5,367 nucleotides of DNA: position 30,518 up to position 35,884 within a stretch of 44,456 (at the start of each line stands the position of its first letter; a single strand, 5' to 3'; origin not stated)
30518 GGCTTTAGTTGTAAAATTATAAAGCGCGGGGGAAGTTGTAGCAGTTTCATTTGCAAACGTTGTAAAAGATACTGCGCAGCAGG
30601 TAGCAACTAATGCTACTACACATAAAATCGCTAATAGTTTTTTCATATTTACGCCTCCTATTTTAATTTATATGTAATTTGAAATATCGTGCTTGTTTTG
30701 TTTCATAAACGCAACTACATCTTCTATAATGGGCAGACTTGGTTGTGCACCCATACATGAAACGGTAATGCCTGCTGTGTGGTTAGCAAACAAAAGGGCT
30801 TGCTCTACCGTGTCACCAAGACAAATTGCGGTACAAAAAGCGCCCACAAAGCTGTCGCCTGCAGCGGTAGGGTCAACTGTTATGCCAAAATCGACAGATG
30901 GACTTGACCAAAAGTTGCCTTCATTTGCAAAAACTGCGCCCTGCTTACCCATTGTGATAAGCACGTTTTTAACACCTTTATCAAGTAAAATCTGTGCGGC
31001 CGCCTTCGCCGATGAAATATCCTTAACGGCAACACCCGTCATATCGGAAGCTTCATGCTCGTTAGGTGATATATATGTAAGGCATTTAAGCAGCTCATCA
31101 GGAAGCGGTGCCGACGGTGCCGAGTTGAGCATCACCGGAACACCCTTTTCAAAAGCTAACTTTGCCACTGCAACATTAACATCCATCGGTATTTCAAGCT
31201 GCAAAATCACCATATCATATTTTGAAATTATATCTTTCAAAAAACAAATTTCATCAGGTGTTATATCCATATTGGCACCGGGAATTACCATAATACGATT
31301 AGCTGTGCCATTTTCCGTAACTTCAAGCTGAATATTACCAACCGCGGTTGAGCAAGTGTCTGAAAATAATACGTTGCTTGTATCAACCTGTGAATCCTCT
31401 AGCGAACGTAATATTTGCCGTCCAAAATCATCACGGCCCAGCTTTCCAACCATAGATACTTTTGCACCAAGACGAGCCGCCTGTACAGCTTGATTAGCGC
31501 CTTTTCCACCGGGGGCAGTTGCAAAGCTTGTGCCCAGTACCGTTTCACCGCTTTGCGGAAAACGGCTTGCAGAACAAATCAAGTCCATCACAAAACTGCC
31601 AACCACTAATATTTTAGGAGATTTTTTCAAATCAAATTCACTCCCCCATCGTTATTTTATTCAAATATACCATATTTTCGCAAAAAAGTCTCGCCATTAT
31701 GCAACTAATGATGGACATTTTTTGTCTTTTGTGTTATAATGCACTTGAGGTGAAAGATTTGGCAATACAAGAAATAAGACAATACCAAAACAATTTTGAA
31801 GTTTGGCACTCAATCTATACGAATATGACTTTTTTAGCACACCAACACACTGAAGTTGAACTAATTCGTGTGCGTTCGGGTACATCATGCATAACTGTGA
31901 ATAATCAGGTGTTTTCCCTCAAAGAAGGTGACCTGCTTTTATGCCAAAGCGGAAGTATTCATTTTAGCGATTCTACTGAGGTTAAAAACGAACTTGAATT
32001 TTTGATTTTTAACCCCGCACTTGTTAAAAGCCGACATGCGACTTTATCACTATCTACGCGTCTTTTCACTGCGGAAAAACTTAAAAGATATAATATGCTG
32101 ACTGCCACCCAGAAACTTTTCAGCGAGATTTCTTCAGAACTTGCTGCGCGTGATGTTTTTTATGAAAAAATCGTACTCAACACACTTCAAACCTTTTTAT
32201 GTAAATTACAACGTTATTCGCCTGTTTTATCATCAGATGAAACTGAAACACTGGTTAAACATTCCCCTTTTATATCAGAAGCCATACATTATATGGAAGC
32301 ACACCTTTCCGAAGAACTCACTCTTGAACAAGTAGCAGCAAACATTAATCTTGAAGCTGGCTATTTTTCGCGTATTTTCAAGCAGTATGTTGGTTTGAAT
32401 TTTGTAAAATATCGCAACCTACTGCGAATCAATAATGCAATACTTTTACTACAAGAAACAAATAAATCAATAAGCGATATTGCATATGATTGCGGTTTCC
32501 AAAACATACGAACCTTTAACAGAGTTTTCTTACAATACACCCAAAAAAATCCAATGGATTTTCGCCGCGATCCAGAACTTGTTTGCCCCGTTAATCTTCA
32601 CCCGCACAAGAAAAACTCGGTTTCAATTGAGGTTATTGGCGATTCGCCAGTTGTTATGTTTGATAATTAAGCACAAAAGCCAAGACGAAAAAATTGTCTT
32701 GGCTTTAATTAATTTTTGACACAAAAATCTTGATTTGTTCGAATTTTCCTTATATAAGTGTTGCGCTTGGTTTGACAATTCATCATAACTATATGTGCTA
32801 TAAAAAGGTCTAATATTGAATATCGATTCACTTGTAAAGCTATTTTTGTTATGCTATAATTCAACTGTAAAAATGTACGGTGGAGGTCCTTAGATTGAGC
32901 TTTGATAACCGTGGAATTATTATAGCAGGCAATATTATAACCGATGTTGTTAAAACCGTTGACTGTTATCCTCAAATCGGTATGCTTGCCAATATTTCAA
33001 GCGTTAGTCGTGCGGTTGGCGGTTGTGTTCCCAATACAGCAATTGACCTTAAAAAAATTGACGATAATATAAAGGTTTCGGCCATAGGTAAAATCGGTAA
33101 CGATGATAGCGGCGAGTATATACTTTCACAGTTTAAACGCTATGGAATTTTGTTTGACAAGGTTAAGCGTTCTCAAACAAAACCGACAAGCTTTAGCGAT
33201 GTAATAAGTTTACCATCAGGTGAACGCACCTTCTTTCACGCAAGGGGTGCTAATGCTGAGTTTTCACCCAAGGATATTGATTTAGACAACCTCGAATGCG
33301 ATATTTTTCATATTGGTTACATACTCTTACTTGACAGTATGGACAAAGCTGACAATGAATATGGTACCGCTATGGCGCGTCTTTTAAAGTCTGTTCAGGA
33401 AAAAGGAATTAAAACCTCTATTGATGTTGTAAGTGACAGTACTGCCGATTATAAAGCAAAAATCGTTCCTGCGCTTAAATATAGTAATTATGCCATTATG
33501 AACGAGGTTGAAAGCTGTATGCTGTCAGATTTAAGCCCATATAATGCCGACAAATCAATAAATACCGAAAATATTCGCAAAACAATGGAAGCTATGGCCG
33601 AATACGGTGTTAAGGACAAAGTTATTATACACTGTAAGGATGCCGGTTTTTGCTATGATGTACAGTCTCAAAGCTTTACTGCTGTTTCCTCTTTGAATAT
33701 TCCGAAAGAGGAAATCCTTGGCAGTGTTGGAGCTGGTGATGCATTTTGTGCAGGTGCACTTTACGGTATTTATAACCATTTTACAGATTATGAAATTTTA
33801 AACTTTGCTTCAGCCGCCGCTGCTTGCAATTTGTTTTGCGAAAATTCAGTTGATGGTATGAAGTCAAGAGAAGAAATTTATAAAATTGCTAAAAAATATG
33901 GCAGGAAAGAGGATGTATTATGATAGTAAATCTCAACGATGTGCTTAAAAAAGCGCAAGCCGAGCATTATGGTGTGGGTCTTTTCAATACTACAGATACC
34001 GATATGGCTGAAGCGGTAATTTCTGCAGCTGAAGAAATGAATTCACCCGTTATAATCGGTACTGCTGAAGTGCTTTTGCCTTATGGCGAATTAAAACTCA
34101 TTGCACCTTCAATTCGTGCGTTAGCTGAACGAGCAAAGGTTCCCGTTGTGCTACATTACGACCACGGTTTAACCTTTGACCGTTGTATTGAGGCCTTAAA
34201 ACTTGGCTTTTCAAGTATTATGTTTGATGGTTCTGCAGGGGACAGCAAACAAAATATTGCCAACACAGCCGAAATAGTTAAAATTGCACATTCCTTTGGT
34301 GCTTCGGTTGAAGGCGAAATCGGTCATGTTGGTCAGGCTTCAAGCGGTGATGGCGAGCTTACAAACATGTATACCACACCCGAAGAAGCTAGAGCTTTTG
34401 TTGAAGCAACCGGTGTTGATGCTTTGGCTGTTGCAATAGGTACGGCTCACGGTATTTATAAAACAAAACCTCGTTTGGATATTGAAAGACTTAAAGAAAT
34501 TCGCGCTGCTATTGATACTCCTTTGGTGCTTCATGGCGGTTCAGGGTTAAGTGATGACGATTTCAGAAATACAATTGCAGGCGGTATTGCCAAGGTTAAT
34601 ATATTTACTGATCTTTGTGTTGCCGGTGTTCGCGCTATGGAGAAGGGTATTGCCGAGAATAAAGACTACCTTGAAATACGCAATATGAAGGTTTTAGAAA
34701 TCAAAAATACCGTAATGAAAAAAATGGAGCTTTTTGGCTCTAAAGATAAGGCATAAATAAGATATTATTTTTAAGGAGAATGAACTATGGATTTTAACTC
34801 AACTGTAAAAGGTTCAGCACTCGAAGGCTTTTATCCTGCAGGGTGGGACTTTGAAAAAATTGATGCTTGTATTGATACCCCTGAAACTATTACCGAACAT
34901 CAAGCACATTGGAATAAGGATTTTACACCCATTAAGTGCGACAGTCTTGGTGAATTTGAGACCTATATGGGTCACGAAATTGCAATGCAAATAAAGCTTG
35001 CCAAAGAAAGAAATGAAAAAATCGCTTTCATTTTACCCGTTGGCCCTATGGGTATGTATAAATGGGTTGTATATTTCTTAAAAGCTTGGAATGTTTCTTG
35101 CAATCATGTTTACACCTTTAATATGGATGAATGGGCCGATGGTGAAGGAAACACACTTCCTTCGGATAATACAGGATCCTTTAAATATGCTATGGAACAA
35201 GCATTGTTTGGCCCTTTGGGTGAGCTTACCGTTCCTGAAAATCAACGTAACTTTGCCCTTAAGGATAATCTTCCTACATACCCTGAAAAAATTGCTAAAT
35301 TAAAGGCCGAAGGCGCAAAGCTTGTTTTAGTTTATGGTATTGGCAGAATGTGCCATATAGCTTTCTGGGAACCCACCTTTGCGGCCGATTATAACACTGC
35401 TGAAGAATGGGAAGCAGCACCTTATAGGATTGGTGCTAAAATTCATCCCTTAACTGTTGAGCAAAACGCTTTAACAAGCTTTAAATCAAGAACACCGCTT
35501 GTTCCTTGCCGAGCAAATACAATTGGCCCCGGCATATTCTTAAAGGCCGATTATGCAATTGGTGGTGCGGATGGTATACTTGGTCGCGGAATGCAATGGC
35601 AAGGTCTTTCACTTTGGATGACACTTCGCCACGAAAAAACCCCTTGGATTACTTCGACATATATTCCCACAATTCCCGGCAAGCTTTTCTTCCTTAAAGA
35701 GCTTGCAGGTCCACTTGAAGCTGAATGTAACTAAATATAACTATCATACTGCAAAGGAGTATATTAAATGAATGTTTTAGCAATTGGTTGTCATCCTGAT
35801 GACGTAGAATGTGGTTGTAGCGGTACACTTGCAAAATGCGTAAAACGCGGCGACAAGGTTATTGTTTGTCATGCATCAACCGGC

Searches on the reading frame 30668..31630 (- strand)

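Call 5: search_protein_families(library=pfam, proteins=[window:30668-31630:-], max_evalue=0.01)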
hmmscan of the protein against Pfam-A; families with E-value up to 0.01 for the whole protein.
window:30668-31630:- (320 aa): 2 families
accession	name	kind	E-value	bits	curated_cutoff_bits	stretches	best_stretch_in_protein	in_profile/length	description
PF00294.29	PfkB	-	4.5e-65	220.4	25.8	1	6-301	3-301/302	pfkB family carbohydrate kinase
PF08543.17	Phos_pyr_kin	-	5.9e-07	29.5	27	1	174-230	110-166/246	Phosphomethylpyrimidine kinase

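Call 71: search_protein_families(library=ncbifam, proteins=[window:30668-31630:-], max_evalue=0.00001)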
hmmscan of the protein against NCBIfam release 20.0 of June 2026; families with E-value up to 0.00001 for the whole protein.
window:30668-31630:- (320 aa): 28 families (the best 25 are shown)
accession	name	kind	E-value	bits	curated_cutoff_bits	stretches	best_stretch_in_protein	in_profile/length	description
TIGR02152.1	D_ribokin_bact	equivalog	6.3e-90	301.5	299.65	1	7-305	1-296/298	ribokinase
NF008353.0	PRK11142.1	equivalog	2.4e-78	263.8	341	1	5-312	3-306/307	ribokinase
TIGR03168.1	1-PFK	subfamily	1e-29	103.4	216.4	1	16-296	11-288/305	hexose kinase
TIGR03828.1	pfkB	equivalog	7.3e-29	100.8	292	1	16-296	11-288/305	1-phosphofructokinase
TIGR04382.1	myo_inos_iolC_N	equivalog_domain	8.4e-25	87.7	300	2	34-141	27-131/309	5-dehydro-2-deoxygluconokinase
TIGR02198.1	rfaE_dom_I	equivalog_domain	9.4e-25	87.4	345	1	3-296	6-303/315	D-glycero-beta-D-manno-heptose-7-phosphate kinase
NF053626.1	RibKinHalex1628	equivalog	2.7e-22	79.6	330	1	6-310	3-292/293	ATP-dependent ribose-1-phosphate kinase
NF041134.1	R1P_kin_Thcocales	equivalog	7.6e-20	71.5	500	1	7-311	3-284/291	ADP-dependent ribose-1-phosphate kinase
NF049991.1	TagKinase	equivalog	1.2e-19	70.3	420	2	202-312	208-318/321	tagatose kinase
NF006957.1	PRK09434.1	equivalog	4.1e-19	69.2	450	1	6-128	3-113/302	fructokinase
NF040938.1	KDG_KDGal_kin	equivalog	4.3e-19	68.7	400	2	203-310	198-304/305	bifunctional 2-dehydro-3-deoxygluconokinase/2-dehydro-3-deoxygalactonokinase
NF007321.0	PRK09813.1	equivalog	2.8e-18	66.4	247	1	40-295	23-260/261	fructoselysine 6-kinase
NF008454.0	PRK11316.1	equivalog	5e-18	65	521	1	7-296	13-301/475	bifunctional D-glycero-beta-D-manno-heptose-7-phosphate kinase/D-glycero-beta-D-manno-heptose 1-phosphate adenylyltransferase HldE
NF041332.1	KDG_KDGal_kin_Halo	equivalog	8.1e-18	64.9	440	1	200-315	203-317/320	bifunctional 2-dehydro-3-deoxygluconokinase/2-dehydro-3-deoxygalactonokinase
NF041320.1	pfkB_Halo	equivalog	1.2e-16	61.1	400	1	33-306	29-291/302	1-phosphofructokinase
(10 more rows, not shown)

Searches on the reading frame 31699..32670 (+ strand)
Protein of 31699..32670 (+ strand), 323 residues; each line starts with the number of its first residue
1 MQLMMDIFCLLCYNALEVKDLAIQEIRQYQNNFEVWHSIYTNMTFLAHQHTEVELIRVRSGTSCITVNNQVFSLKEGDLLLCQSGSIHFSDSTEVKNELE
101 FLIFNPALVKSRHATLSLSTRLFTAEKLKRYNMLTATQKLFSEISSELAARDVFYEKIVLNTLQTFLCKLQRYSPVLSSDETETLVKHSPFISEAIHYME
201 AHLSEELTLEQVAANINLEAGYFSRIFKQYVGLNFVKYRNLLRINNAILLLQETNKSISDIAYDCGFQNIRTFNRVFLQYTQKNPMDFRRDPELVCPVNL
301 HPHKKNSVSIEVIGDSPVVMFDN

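Call 47: search_protein_families(library=pfam, proteins=[window:31699-32670:+], max_evalue=0.0001)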
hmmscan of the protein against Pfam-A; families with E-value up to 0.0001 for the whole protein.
window:31699-32670:+ (323 aa): 4 families
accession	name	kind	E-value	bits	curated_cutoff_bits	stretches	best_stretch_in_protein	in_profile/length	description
PF12833.13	HTH_18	-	3.6e-19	69.3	33.6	1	213-290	2-79/80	Helix-turn-helix domain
PF00165.29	HTH_AraC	-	4.9e-15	55.7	26.6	2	199-234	1-36/42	Bacterial regulatory helix-turn-helix proteins, AraC family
PF07883.17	Cupin_2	-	6.3e-06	26.3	27.2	1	45-89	11-55/70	Cupin domain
PF02311.25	AraC_binding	-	2.8e-05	24.3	21.1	1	38-144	9-116/135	AraC-like ligand binding domain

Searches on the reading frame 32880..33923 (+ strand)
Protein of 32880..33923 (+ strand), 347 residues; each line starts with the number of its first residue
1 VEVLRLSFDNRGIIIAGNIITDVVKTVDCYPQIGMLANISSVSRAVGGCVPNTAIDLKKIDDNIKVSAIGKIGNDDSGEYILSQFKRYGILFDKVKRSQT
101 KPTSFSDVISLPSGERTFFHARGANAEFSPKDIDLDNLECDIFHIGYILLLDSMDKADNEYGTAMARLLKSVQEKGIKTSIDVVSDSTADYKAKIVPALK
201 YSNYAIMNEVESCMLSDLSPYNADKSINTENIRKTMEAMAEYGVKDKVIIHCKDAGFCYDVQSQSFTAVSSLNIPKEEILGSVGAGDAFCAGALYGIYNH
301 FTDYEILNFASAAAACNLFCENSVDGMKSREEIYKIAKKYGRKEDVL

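Call 47: search_protein_families(library=pfam, proteins=[window:32880-33923:+], max_evalue=0.0001)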
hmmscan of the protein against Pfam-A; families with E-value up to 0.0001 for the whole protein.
window:32880-33923:+ (347 aa): 1 family
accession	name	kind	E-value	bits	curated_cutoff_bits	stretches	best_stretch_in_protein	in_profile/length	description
PF00294.29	PfkB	-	1.3e-27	97.3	25.8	1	17-325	8-297/302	pfkB family carbohydrate kinase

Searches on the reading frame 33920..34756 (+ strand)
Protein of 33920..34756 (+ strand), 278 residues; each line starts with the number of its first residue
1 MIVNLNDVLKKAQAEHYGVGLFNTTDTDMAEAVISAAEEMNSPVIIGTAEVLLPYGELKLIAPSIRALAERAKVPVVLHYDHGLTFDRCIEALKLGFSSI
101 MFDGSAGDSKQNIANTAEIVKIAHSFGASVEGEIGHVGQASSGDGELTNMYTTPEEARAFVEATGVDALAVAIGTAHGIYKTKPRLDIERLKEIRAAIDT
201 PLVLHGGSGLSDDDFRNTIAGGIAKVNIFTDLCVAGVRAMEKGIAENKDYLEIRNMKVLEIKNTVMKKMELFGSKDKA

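Call 47: search_protein_families(library=pfam, proteins=[window:33920-34756:+], max_evalue=0.0001)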
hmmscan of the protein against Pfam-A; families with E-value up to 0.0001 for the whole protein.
window:33920-34756:+ (278 aa): 1 family
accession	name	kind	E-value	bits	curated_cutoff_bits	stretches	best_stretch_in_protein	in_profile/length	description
PF01116.26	F_bP_aldolase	-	4.1e-95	318.9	25.5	1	3-277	1-277/277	Fructose-bisphosphate aldolase class-II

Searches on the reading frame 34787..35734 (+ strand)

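Call 47: search_protein_families(library=pfam, proteins=[window:34787-35734:+], max_evalue=0.0001)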
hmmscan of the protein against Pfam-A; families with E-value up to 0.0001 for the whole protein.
window:34787-35734:+ (315 aa): 0 families

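Call 71: search_protein_families(library=ncbifam, proteins=[window:34787-35734:+], max_evalue=0.00001)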
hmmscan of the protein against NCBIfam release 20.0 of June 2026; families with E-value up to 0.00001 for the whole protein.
window:34787-35734:+ (315 aa): 4 families
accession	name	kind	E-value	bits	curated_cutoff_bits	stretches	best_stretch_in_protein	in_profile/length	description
TIGR00502.1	nagB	equivalog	1.1e-11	44.5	236.9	1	60-198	15-151/259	glucosamine-6-phosphate deaminase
NF001685.0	PRK00443.1-5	equivalog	1.2e-08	34.6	513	1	83-255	39-197/266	glucosamine-6-phosphate deaminase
NF001684.0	PRK00443.1-4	subfamily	3.9e-07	29.9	326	1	79-199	32-147/260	glucosamine-6-phosphate deaminase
NF002557.0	PRK02122.1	subfamily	9.3e-07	27.3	384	1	56-200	39-182/653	glucosamine-6-phosphate deaminase-like protein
